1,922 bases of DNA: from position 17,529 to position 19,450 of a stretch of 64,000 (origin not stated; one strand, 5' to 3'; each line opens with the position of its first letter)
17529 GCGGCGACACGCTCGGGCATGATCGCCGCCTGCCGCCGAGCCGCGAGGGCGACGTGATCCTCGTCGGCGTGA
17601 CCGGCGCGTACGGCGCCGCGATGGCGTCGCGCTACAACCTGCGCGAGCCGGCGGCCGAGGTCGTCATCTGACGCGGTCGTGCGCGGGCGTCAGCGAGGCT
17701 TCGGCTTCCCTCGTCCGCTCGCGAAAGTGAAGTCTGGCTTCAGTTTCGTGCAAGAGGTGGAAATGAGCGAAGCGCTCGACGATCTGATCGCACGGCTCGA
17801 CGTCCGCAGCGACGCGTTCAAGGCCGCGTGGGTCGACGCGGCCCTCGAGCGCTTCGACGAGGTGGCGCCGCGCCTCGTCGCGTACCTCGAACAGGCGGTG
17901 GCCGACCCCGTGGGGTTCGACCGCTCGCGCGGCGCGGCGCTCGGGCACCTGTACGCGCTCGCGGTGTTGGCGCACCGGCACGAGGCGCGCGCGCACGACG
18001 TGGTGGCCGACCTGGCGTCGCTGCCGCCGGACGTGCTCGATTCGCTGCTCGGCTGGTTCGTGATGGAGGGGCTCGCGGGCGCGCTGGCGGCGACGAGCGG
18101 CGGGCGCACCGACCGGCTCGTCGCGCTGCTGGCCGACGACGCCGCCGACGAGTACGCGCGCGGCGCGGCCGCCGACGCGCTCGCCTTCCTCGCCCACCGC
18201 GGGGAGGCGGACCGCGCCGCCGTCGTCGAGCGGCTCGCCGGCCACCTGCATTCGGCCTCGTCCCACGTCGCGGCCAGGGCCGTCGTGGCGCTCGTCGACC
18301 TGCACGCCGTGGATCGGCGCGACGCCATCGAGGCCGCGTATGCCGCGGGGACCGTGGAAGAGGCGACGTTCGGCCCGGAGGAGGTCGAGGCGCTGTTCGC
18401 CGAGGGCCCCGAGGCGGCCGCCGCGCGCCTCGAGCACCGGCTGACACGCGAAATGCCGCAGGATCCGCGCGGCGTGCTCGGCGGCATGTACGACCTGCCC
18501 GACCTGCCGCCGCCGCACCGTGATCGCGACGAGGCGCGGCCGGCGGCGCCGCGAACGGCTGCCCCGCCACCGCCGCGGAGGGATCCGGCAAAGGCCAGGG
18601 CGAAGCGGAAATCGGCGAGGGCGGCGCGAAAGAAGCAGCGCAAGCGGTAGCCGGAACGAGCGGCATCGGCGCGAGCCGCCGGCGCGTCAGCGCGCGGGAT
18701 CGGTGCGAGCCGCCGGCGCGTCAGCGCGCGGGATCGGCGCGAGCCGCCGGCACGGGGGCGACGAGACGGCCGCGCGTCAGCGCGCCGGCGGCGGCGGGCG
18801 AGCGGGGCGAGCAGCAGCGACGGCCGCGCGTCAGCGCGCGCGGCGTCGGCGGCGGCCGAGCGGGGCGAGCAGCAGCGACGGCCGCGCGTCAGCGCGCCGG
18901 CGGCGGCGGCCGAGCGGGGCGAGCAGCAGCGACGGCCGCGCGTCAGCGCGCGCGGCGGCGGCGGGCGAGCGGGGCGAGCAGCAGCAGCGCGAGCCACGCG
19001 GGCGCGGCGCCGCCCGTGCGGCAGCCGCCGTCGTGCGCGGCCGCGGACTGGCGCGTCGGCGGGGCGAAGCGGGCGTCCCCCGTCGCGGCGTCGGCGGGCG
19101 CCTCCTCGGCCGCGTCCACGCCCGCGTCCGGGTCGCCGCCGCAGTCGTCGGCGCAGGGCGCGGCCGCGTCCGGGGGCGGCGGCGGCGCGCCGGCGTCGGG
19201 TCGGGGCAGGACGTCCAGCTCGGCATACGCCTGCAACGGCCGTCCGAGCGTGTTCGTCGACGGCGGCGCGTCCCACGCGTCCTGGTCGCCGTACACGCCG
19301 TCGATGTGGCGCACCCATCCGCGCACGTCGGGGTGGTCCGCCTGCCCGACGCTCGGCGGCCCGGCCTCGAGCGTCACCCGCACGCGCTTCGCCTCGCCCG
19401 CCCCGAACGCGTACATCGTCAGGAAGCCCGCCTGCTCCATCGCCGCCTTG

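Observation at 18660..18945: Array of tandem hairpin repeats copied from the 3' end (MYXO-CTERM tail) of the adjacent amidase gene, each with a stop codon in its loop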

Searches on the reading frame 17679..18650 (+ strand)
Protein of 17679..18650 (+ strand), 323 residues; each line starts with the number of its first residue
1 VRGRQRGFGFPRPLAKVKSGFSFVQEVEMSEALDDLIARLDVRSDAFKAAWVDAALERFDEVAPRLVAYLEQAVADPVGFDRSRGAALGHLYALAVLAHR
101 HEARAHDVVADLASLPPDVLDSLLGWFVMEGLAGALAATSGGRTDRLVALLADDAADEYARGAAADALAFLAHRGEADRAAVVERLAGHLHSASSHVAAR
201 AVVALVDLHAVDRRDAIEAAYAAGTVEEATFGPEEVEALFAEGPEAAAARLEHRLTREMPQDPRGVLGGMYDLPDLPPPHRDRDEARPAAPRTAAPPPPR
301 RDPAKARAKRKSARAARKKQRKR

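Call 11: search_protein_families(library=ncbifam, proteins=[window:17679-18650:+], max_evalue=0.01)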
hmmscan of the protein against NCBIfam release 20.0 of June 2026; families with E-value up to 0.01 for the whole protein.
window:17679-18650:+ (323 aa): 0 families

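Call 12: search_protein_families(library=pfam, proteins=[window:17679-18650:+], max_evalue=0.01)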
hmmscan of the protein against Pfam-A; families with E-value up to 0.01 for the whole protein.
window:17679-18650:+ (323 aa): 1 family
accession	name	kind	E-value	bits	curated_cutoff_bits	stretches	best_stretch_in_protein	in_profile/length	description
PF06685.17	DUF1186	-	4.7e-22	79.1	22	1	33-255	3-228/247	Protein of unknown function (DUF1186)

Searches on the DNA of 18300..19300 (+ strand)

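Call 29: search_rna_families(source=window, start=18300, end=19300, threshold=evalue, max_evalue=1)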
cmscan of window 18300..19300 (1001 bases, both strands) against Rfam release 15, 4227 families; matches with E-value up to 1: 0.
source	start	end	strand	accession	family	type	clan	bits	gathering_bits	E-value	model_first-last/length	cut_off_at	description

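Call 50: search_dna_similar(query=window:18640-19000:+, collection=plasmids, mode=distant, max_rows=10)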
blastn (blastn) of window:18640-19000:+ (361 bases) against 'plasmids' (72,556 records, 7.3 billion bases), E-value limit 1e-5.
No match.

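Call 51: search_dna_similar(query=window:18640-19000:+, collection=phages, mode=distant, max_rows=10)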
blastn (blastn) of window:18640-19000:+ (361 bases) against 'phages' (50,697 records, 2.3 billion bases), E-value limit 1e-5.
No match.
